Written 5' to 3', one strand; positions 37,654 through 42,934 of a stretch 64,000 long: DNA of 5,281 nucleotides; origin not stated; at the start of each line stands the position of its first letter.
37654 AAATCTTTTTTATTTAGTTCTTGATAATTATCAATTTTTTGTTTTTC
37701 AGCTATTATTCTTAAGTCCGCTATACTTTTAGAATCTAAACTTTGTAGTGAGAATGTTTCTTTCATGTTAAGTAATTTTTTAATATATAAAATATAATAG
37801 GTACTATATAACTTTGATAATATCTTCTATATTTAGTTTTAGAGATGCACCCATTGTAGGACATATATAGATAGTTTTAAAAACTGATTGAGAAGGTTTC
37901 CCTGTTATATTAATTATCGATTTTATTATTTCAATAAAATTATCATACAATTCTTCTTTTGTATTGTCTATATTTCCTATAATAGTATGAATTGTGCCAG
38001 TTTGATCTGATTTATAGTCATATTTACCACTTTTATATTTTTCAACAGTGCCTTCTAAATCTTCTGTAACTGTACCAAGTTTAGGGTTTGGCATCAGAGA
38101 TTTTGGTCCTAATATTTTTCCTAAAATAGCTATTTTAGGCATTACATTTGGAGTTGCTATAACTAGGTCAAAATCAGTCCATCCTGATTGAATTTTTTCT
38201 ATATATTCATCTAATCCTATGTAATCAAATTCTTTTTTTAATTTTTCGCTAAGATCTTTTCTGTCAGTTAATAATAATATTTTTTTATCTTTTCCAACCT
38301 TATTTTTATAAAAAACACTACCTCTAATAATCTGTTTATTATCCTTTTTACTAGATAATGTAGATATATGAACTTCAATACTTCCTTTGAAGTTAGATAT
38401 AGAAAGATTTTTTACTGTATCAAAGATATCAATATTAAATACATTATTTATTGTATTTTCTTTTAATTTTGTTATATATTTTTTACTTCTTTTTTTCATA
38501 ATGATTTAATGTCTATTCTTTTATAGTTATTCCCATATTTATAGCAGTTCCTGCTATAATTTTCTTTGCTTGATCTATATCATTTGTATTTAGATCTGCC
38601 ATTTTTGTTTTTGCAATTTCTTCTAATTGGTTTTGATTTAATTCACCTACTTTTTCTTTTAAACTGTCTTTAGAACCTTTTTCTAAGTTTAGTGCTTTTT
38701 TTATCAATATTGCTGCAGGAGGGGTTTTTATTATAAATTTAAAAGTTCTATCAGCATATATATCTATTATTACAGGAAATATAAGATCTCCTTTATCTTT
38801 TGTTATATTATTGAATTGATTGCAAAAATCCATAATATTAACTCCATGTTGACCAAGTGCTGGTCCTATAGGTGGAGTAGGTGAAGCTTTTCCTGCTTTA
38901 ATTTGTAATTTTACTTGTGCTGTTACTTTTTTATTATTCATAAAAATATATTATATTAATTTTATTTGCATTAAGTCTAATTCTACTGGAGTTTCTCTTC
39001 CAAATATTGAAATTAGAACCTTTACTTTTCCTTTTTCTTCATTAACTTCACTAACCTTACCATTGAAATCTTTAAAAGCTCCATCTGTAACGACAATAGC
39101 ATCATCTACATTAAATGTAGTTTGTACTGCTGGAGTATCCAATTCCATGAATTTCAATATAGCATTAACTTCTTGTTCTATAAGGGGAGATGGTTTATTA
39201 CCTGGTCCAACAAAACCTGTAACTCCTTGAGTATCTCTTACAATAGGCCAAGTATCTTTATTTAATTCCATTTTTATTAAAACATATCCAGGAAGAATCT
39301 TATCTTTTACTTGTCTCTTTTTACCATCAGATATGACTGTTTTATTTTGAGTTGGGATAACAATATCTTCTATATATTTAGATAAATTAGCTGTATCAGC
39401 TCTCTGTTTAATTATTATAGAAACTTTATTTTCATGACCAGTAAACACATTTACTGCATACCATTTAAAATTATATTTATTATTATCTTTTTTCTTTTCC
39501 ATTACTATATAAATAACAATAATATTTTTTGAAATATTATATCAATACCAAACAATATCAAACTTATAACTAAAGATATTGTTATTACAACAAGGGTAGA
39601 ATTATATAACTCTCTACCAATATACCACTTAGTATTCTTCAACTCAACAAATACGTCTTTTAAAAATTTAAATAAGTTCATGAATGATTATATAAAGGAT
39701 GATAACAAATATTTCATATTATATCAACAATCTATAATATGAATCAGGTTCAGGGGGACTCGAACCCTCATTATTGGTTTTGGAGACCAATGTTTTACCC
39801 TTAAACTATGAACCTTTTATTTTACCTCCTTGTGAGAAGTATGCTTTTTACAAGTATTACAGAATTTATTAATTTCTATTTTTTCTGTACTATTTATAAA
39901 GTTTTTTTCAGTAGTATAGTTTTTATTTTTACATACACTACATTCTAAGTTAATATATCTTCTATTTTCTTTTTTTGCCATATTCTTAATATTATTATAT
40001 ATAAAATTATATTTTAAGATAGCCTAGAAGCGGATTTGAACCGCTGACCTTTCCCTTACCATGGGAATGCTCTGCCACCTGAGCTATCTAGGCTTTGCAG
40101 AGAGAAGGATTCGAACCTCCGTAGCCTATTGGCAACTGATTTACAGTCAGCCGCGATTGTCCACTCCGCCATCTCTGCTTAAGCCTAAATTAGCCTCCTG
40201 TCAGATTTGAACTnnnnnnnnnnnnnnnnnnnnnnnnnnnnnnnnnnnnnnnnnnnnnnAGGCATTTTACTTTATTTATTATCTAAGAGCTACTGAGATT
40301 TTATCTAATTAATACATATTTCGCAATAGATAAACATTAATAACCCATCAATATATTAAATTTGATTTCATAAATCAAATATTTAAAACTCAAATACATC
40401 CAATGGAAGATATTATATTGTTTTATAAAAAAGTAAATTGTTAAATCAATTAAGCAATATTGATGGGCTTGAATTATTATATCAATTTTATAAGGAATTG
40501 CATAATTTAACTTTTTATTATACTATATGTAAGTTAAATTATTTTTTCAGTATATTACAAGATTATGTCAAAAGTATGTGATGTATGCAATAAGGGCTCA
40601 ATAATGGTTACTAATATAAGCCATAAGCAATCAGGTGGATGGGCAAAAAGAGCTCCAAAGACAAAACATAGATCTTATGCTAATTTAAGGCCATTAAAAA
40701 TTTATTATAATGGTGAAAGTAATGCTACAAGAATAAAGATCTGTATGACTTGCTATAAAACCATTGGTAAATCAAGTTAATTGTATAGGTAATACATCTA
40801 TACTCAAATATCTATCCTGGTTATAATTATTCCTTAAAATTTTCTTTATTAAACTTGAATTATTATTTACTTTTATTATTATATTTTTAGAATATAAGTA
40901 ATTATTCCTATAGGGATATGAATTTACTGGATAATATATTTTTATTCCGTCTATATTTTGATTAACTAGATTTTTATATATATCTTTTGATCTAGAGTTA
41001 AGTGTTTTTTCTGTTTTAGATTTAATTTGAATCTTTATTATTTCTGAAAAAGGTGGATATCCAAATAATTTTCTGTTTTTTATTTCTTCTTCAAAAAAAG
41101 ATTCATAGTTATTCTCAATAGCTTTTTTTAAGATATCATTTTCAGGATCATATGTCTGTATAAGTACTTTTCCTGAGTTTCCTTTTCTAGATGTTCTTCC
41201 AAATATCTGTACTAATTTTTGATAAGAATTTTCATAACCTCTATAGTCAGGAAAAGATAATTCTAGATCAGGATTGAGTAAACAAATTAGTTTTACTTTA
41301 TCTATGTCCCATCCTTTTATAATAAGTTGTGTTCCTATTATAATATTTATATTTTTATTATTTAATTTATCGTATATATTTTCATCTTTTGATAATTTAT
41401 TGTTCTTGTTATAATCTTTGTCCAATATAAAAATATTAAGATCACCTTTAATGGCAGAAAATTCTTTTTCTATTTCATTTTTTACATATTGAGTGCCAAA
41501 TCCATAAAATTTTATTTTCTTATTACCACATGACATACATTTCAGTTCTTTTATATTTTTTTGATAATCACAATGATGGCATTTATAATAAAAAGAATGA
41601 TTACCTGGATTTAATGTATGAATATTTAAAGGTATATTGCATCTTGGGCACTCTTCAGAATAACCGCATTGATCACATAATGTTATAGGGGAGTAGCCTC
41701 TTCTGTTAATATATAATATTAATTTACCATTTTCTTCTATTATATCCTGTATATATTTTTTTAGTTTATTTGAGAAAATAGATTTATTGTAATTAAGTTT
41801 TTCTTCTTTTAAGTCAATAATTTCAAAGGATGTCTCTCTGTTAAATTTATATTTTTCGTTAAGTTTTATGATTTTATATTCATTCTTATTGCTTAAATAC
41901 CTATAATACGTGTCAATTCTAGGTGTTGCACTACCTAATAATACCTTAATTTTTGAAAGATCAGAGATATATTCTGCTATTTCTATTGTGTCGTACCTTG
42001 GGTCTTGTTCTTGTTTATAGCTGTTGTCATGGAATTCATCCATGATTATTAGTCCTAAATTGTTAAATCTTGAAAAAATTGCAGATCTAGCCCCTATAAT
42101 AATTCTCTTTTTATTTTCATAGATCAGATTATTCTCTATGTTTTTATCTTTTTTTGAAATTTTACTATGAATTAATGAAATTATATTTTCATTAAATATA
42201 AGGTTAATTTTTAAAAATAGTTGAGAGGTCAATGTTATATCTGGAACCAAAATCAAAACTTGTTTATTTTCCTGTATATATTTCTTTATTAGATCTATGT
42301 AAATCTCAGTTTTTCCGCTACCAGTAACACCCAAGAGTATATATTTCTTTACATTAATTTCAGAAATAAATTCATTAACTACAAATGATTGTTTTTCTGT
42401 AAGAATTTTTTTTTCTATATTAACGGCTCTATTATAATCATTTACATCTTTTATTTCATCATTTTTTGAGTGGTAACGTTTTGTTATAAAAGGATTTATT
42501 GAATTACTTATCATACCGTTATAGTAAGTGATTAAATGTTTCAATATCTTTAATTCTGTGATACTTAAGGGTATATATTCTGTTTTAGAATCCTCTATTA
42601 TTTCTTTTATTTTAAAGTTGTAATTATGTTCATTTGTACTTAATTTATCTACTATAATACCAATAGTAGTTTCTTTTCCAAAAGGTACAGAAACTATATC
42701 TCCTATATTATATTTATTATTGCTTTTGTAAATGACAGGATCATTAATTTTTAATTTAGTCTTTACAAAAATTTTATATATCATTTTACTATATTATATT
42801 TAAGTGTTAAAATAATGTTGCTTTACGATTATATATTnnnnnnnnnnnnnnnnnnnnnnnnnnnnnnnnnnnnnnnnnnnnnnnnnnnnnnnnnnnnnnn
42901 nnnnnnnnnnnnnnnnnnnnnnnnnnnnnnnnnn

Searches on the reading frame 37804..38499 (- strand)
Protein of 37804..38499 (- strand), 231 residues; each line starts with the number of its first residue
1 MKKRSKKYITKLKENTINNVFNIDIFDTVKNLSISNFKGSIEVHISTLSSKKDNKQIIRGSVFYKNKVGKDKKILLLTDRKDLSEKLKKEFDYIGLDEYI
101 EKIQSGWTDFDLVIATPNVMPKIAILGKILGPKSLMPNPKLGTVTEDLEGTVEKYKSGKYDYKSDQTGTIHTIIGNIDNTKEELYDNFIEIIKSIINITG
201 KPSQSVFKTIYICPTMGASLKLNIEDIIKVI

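Call 55: search_protein_families(library=pfam, proteins=[window:37804-38499:-], max_evalue=0.001)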
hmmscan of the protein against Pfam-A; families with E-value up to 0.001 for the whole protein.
window:37804-38499:- (231 aa): 1 family
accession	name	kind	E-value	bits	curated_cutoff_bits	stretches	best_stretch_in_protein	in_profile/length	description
PF00687.26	Ribosomal_L1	-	2.7e-43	148.3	32.2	1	31-217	3-197/198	Ribosomal protein L1p/L10e family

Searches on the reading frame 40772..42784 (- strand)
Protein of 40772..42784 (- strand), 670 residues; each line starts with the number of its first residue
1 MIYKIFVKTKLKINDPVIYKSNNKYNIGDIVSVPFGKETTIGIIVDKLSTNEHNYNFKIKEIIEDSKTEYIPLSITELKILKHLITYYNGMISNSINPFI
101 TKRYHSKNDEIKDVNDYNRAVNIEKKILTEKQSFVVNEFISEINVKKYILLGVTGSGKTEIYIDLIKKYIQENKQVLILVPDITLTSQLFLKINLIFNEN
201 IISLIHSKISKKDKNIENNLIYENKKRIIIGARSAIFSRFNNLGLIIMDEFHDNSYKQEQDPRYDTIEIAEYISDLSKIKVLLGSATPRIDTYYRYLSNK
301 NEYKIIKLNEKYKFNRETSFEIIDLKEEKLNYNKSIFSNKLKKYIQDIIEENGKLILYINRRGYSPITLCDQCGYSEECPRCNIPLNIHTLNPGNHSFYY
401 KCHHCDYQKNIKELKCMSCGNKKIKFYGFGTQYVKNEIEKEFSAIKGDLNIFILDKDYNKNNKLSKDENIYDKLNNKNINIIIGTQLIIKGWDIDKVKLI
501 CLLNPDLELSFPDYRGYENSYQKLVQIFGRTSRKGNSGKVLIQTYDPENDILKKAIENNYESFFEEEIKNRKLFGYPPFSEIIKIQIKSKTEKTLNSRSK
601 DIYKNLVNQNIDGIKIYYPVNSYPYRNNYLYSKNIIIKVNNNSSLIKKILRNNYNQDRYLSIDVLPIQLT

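Call 55: search_protein_families(library=pfam, proteins=[window:40772-42784:-], max_evalue=0.001)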
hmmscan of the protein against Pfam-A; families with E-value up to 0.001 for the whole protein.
window:40772-42784:- (670 aa): 6 families
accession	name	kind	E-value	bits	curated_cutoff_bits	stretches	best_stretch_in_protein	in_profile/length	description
PF00270.35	DEAD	-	4.8e-17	62.6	26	1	132-289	4-161/167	DEAD/DEAH box helicase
PF04851.21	ResIII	-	6.5e-16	59.1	22.5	1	128-289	4-163/164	Type III restriction enzyme, res subunit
PF00271.37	Helicase_C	-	2.5e-08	34.6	23.5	1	437-535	27-110/110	Helicase conserved C-terminal domain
PF17764.6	PriA_3primeBD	-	8.9e-07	29.1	22.7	1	12-92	7-87/96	3'DNA-binding domain (3'BD)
PF18074.6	PriA_C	-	3.2e-06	28.3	26.9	1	578-664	1-93/95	Primosomal protein N C-terminal domain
PF22590.2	Cas3-like_C_2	-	6.1e-05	23.7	27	0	447-535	28-105/106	CRISPR-associated nuclease/helicase Cas3, C-terminal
